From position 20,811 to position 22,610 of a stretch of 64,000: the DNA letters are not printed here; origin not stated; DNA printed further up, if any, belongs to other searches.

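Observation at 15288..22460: Co-directional four-gene cluster linking a methyltransferase, a membrane coiled-coil pseudo-KaiC, a PKD glycoprotein and a PKD-anchored winged-helix regulator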

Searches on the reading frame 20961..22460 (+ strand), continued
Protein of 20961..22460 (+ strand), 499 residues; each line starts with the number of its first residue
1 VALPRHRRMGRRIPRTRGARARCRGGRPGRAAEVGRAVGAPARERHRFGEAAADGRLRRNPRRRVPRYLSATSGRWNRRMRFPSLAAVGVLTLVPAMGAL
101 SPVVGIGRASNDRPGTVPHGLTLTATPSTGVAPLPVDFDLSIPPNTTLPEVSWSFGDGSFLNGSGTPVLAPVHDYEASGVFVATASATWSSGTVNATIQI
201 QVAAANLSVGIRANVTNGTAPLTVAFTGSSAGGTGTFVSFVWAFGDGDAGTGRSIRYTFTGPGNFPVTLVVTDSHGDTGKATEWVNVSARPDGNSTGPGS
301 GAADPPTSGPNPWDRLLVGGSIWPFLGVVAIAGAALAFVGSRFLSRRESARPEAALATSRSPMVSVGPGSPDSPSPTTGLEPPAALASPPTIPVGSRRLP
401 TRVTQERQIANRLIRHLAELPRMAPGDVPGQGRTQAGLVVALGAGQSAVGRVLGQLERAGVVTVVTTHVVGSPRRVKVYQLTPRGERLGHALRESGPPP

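Call 14: find_encoding_contigs(protein=P0029, flank=10000, max_places=2)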
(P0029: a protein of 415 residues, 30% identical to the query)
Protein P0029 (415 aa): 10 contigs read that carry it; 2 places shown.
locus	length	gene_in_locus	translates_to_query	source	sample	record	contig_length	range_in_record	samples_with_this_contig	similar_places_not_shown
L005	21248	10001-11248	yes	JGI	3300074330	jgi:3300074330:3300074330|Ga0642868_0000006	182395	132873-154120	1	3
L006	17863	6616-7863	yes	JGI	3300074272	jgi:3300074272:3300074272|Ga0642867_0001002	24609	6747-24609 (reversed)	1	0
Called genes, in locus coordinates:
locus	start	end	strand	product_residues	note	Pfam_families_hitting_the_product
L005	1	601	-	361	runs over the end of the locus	PF01738:DLH, PF05448:AXE1 (weak), PF20408:Abhydrolase_11 (weak)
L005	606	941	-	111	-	-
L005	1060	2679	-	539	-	PF00501:AMP-binding, PF13193:AMP-binding_C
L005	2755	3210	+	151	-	PF00293:NUDIX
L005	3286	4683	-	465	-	-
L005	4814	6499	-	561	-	PF17391:Urocanase_N, PF01175:Urocanase, PF17392:Urocanase_C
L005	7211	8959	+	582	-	-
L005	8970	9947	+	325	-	PF00801:PKD, PF18911:PKD_4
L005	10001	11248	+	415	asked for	PF00801:PKD, PF18911:PKD_4, PF00801:PKD, PF18911:PKD_4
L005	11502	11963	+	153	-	PF13279:4HBT_2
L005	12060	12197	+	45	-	PF13248:Zn_ribbon_3 (faint), PF22910:EDR4-like_1st (faint)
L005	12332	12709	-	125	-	PF00903:Glyoxalase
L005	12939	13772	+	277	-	-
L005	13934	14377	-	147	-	PF18029:Glyoxalase_6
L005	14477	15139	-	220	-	PF05368:NmrA, PF13460:NAD_binding_10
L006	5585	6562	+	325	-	PF00801:PKD, PF18911:PKD_4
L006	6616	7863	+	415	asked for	PF00801:PKD, PF18911:PKD_4, PF00801:PKD, PF18911:PKD_4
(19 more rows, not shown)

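Call 15: find_encoding_contigs(protein=P0030, flank=10000, max_places=2)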
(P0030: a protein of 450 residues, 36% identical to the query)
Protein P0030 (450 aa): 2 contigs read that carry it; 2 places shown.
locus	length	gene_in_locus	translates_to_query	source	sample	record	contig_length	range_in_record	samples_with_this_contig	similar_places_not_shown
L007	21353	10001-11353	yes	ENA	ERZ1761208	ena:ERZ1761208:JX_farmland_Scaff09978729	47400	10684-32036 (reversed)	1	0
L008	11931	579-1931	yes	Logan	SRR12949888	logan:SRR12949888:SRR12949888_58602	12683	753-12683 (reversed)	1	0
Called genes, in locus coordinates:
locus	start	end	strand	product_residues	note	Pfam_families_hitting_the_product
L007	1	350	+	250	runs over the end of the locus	PF00106:adh_short, PF08659:KR, PF13561:adh_short_C2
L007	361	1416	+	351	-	PF04185:Phosphoesterase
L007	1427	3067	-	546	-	PF12849:PBP_like_2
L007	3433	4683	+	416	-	PF07690:MFS_1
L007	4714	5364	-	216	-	-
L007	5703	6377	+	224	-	-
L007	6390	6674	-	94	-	-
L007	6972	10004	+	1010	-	PF24981:Beta-prop_ATRN-LZTR1 (faint), PF24681:Kelch_KLHDC2_KLHL20_DRC7, PF13415:Beta-prop_FBX42, PF24681:Kelch_KLHDC2_KLHL20_DRC7, PF00801:PKD (weak), PF18911:PKD_4 (weak)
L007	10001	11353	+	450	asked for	PF00801:PKD, PF18911:PKD_4 (weak), PF00801:PKD (weak), PF18911:PKD_4 (weak)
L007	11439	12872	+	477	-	PF14691:Fer4_20, PF01262:AlaDh_PNT_C (faint), PF01266:DAO (weak), PF03486:HI0933_like (weak), PF07992:Pyr_redox_2, PF12831:FAD_oxidored (weak), PF13450:NAD_binding_8, PF00070:Pyr_redox (weak), +3 more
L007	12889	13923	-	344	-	PF02547:Queuosine_synth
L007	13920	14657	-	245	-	PF00106:adh_short, PF08659:KR, PF13561:adh_short_C2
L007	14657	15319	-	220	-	PF12802:MarR_2 (faint)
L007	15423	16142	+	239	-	PF09365:DUF2461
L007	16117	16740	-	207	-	PF00230:MIP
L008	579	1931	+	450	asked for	PF00801:PKD, PF18911:PKD_4 (weak), PF00801:PKD (weak), PF18911:PKD_4 (weak)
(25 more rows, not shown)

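Call 16: find_encoding_contigs(protein=P0037, flank=10000, max_places=2)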
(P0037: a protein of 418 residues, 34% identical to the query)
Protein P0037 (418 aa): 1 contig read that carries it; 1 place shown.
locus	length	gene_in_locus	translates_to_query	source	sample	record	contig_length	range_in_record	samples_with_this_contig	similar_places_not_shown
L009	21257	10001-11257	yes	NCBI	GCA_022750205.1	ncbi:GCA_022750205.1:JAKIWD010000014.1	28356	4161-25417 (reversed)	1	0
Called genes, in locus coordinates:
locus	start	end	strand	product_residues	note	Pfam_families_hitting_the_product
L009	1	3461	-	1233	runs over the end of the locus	PF04185:Phosphoesterase, PF00041:fn3, PF24681:Kelch_KLHDC2_KLHL20_DRC7, PF13415:Beta-prop_FBX42, PF24681:Kelch_KLHDC2_KLHL20_DRC7, PF00801:PKD, PF18911:PKD_4, PF00801:PKD, +5 more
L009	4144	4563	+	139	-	PF00583:Acetyltransf_1 (weak)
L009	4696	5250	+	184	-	PF01872:RibD_C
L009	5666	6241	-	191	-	PF01738:DLH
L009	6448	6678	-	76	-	-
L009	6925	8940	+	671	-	-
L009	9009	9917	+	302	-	PF00801:PKD, PF18911:PKD_4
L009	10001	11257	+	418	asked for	PF00801:PKD, PF18911:PKD_4, PF00801:PKD, PF18911:PKD_4, PF13545:HTH_Crp_2 (faint)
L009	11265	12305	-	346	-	-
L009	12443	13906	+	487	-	-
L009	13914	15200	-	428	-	PF03463:eRF1_1, PF18854:baeRF_family10, PF03464:eRF1_2, PF18859:acVLRF1, PF03465:eRF1_3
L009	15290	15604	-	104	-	PF00085:Thioredoxin, PF13098:Thioredoxin_2 (weak)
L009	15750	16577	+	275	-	PF13578:Methyltransf_24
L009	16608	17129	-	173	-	PF00994:MoCF_biosynth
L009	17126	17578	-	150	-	PF01967:MoaC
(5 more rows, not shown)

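Call 36: predict_structure(alignment_id=A2)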
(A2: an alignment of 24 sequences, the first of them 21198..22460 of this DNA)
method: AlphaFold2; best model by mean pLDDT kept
length: 420 residues; sequences in the alignment: 24
mean_pLDDT: 78.9   pTM: 0.41
mean pLDDT of the five models: 78.9, 76.6, 76.3, 76.2, 76.2
residues with pLDDT >= 90: 238; 70-90: 50; 50-70: 27; < 50: 105
segments of 3 or more residues with pLDDT < 50: 1-14, 16-35, 220-231, 234-241, 268-290, 293-310, 312-320
pLDDT, mean of each block of 10 residues (from residue 1): 41 48 42 53 96 94 93 97 95 94 97 95 92 98 98 89 97 97 98 90 98 64 46 48 66 89 65 41 41 46 41 41 81 96 92 97 95 97 97 95 96 77
secondary structure, 60 per line:
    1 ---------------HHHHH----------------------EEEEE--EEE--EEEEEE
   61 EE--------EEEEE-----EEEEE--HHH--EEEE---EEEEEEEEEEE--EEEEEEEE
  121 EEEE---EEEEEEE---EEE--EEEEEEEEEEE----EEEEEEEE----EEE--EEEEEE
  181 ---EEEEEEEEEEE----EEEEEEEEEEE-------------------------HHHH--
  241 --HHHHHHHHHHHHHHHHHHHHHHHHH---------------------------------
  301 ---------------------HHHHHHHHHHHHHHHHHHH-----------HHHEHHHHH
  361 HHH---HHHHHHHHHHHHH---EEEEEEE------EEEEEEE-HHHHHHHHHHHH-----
elements in order: H16-20 E43-47 E50-52 E55-62 E71-75 E81-85 E93-96 E100-110 E113-124 E128-134 E138-140 E143-153 E158-165 E170-172 E175-180 E184-194 E199-209 H235-238 H243-267 H322-340 H356-363 H367-379 E383-389 E396-402 H404-415
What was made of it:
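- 21198..22460 (+): g4: type I bitopic membrane protein of 420 aa. Signal peptide, PKD1 (aa 43-124), PKD2 (aa 128-209), TM helix (aa 243-267), Pro/Ser-rich disordered tether (aa 268-320) and a C-terminal MarR-like winged helix (aa 322-415). Belongs to pair B. AF2 model with domain pLDDT of 92-98 (call 36).
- On MarR-family transcription regulators: AF2 H322-340, H356-363, H367-379, strands 383-389 and 396-402, H404-415, pLDDT 92-97 (call 36). Only one helix lies on each side of the core, and a disordered tether precedes it (call 36).
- Closest known: MarR/SlyA-family winged-helix regulators. Same: The topology is H-H-H-beta-beta-H (call 36).
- AF2 domains have pLDDT above 90 (call 36). It lacks the full MarR dimerisation helices (call 36).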

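Call 40: fold_search(model_id=the predicted structure, library=pdb)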
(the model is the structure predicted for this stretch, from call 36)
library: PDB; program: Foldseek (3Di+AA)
matches with E <= 10: 1904; with E <= 0.001: 405
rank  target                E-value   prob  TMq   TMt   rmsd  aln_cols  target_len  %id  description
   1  6fg9_A                3.8e-09  1.00  0.21  0.11  10.7       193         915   19  Mouse SORCS2 ectodomain (sortilin related VPS10 domain containing receptor 2) (released 2018-08-01)
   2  6fg9_B                1.1e-08  1.00  0.20  0.10  10.4       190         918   19  Mouse SORCS2 ectodomain (sortilin related VPS10 domain containing receptor 2) (released 2018-08-01)
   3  3pdd                  1.7e-08  1.00  0.19  0.38  11.6       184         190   17  Structures of Clostridium thermocellum CbhA fibronectin(III)-like modules (released 2011-11-23)
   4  6ffy_A                6.8e-08  1.00  0.19  0.10   9.9       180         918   18  Structure of the mouse SorCS2-NGF complex (released 2018-08-01)
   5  7biz_A                8.2e-07  1.00  0.18  0.16  12.7       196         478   16  Structure of a B12 binding lipoprotein from Bacteroides thetaiotaomicron (released 2022-03-02)
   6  6tav_A                8.7e-07  1.00  0.27  0.10   5.8       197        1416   13  Crystal structure of endopeptidase-induced alpha2-macroglobulin (released 2021-05-12)
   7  6tav_D                1.0e-06  1.00  0.27  0.11   5.9       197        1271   13  Crystal structure of endopeptidase-induced alpha2-macroglobulin (released 2021-05-12)
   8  3shs                  1.4e-06  1.00  0.23  0.29   7.4       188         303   12  Three N-terminal domains of the bacteriophage RB49 Highly Immunogenic Outer Capsid protein (Hoc) (released 2011-06-29)
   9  2yn3_A                1.7e-06  1.00  0.19  0.26  10.3       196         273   13  Structural insight into the giant calcium-binding adhesin SiiE: implications for the adhesion of Salmonella enterica t (released 2013-04-03)
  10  4x9i_B                1.7e-06  1.00  0.21  0.22   8.3       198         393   14  Crystal structure of Dscam1 isoform 9.44, N-terminal four Ig domains (released 2015-12-16)
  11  1l0q_A                1.9e-06  1.00  0.18  0.20  15.0       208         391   17  Tandem YVTN beta-propeller and PKD domains from an archaeal surface layer protein (released 2002-11-06)
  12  3d5o_F                2.1e-06  1.00  0.17  0.39  17.0       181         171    7  Structural recognition and functional activation of FcrR by innate pentraxins (released 2008-11-11)
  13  2if7_B                2.6e-06  1.00  0.20  0.39  10.4       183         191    9  Crystal Structure of NTB-A (released 2006-10-17)
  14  2if7_D                3.1e-06  1.00  0.21  0.39  10.2       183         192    9  Crystal Structure of NTB-A (released 2006-10-17)
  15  4plo_B                3.1e-06  1.00  0.17  0.33  11.5       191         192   12  Crystal Structure of chicken Netrin-1 (LN-LE3) in complex with mouse DCC (FN4-5) (released 2014-06-18)
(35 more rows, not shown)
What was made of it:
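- On PKD domain proteins (PF00801/PF18911): AF2 beta-sandwiches with pLDDT above 90, and ColG PKD at rmsd 1.3-1.5 A (calls 36, 40).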

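Call 47: find_encoding_contigs(protein=P0011, flank=8000, max_places=1)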
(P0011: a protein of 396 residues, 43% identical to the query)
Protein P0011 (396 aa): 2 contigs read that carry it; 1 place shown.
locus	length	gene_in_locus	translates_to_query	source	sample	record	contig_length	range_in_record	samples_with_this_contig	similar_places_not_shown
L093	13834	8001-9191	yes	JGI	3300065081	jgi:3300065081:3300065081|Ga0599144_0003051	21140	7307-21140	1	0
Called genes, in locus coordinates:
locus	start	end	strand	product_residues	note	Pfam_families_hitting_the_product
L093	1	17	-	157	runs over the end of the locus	PF08818:DUF1801 (weak)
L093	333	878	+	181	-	PF03551:PadR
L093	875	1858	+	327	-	PF00005:ABC_tran, PF13304:AAA_21 (weak), PF13732:DrrA1-3_C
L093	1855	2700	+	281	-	PF01061:ABC2_membrane, PF12698:ABC2_membrane_3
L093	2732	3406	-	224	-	-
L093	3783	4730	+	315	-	PF00005:ABC_tran, PF13304:AAA_21 (weak)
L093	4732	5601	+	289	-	PF12679:ABC2_membrane_2, PF10920:DUF2705 (weak), PF12730:ABC2_membrane_4 (weak)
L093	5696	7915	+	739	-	PF00801:PKD, PF18911:PKD_4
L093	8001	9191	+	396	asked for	PF00801:PKD, PF18911:PKD_4, PF00801:PKD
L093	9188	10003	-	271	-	PF01828:Peptidase_A4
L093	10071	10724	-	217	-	PF01416:PseudoU_synth_1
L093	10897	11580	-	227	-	-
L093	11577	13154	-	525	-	PF07969:Amidohydro_3, PF01979:Amidohydro_1 (faint)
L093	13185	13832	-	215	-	?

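Call 48: find_encoding_contigs(protein=P0014, flank=8000, max_places=1)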
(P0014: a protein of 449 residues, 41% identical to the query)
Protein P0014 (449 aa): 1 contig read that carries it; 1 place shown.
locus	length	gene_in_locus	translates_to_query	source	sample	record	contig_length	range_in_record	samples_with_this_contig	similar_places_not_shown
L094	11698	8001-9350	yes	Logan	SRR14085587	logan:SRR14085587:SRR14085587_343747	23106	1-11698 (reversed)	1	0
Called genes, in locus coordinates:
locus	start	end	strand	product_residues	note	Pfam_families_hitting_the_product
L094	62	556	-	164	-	PF08002:DUF1697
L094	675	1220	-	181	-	PF02627:CMD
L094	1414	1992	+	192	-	PF01625:PMSR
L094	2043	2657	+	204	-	PF05724:TPMT, PF02353:CMAS (weak), PF03848:TehB (weak), PF13489:Methyltransf_23, PF13847:Methyltransf_31, PF08241:Methyltransf_11, PF08242:Methyltransf_12, PF13649:Methyltransf_25, +1 more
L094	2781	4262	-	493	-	PF04185:Phosphoesterase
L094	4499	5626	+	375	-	-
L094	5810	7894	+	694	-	PF00801:PKD, PF18911:PKD_4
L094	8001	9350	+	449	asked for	PF00801:PKD, PF18911:PKD_4, PF01047:MarR (faint)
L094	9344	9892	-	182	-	-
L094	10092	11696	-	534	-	?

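Call 49: find_encoding_contigs(protein=P0023, flank=8000, max_places=1)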
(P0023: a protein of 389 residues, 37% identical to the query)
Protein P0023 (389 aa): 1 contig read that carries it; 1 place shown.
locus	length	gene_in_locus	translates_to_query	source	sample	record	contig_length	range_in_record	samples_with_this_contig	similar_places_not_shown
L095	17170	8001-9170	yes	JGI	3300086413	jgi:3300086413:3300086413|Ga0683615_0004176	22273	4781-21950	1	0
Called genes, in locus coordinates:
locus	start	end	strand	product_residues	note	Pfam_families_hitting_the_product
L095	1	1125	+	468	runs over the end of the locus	-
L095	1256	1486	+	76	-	-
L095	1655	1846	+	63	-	-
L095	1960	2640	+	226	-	-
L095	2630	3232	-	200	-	PF00156:Pribosyltran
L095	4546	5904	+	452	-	PF01609:DDE_Tnp_1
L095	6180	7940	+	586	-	PF00801:PKD (weak), PF18911:PKD_4, PF00801:PKD, PF18911:PKD_4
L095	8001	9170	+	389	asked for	PF00801:PKD, PF18911:PKD_4, PF00801:PKD, PF18911:PKD_4, PF13545:HTH_Crp_2 (weak)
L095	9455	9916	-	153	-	PF08922:DUF1905, PF13376:OmdA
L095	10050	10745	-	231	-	PF00230:MIP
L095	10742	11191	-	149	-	PF01451:LMWPc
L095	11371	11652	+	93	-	PF01638:HxlR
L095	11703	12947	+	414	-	PF01979:Amidohydro_1, PF07969:Amidohydro_3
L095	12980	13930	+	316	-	PF00892:EamA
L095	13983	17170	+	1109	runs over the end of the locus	PF03833:PolC_DP2_N, PF24844:PolC_DP2_central, PF24846:PolC_DP2_cat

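Call 50: find_encoding_contigs(protein=P0027, flank=8000, max_places=1)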
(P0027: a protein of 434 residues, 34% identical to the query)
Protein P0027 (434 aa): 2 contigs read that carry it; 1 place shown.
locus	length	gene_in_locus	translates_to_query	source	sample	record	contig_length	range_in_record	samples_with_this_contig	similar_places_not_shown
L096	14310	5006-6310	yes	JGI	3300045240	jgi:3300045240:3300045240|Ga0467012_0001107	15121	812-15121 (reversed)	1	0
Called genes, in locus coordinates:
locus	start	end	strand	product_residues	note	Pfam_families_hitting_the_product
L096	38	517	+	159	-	PF02628:COX15-CtaA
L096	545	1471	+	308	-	PF01040:UbiA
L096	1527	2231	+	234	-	-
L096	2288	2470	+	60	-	-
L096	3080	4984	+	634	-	PF24681:Kelch_KLHDC2_KLHL20_DRC7, PF13415:Beta-prop_FBX42 (weak), PF13418:Beta-prop_TYW4 (faint), PF24981:Beta-prop_ATRN-LZTR1 (weak), PF24681:Kelch_KLHDC2_KLHL20_DRC7, PF13415:Beta-prop_FBX42, PF00801:PKD (weak), PF18911:PKD_4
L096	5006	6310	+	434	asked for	PF00801:PKD, PF18911:PKD_4, PF00801:PKD, PF18911:PKD_4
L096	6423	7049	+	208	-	PF01728:FtsJ, PF13489:Methyltransf_23 (weak)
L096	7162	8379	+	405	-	PF01261:AP_endonuc_2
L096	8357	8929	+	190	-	PF01380:SIS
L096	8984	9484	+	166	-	PF01862:PvlArgDC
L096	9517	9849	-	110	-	PF02036:SCP2, PF14864:Alkyl_sulf_C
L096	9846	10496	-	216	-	PF01351:RNase_HII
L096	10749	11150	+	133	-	PF01201:Ribosomal_S8e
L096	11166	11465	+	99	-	PF01922:SRP19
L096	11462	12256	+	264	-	PF03029:ATP_bind_1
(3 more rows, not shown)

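Call 55: search_protein_families(library=ncbifam, proteins=[window:21198-22460:+], max_evalue=0.01)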
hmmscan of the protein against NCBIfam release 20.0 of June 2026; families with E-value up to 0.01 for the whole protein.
window:21198-22460:+ (420 aa): 1 family
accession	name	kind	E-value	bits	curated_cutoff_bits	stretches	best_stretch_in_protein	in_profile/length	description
TIGR00864.1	PCC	subfamily_domain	2.5e-08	30.8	1861.4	1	92-210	1359-1474/2700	polycystin cation channel protein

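Call 82: find_encoding_contigs(protein=P0016, flank=8000, max_places=1)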
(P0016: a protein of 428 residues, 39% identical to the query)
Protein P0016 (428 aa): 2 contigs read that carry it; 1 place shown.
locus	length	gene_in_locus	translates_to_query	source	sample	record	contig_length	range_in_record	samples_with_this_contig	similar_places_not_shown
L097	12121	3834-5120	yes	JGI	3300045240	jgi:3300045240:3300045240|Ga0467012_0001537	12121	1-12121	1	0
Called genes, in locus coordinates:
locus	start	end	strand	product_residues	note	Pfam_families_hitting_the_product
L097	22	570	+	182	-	-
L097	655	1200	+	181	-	-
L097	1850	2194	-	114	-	-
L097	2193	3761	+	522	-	PF00801:PKD, PF18911:PKD_4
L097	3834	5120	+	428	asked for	PF00801:PKD, PF18911:PKD_4 (weak), PF00801:PKD, PF18911:PKD_4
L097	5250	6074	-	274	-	PF01828:Peptidase_A4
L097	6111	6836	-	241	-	PF01416:PseudoU_synth_1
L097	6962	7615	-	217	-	-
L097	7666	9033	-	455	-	PF07969:Amidohydro_3, PF01979:Amidohydro_1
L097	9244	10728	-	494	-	PF03951:Gln-synt_N, PF00120:Gln-synt_C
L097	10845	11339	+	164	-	PF12840:HTH_20 (weak), PF08279:HTH_11 (weak), PF13404:HTH_AsnC-type, PF13412:HTH_24, PF01037:AsnC_trans_reg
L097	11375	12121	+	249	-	?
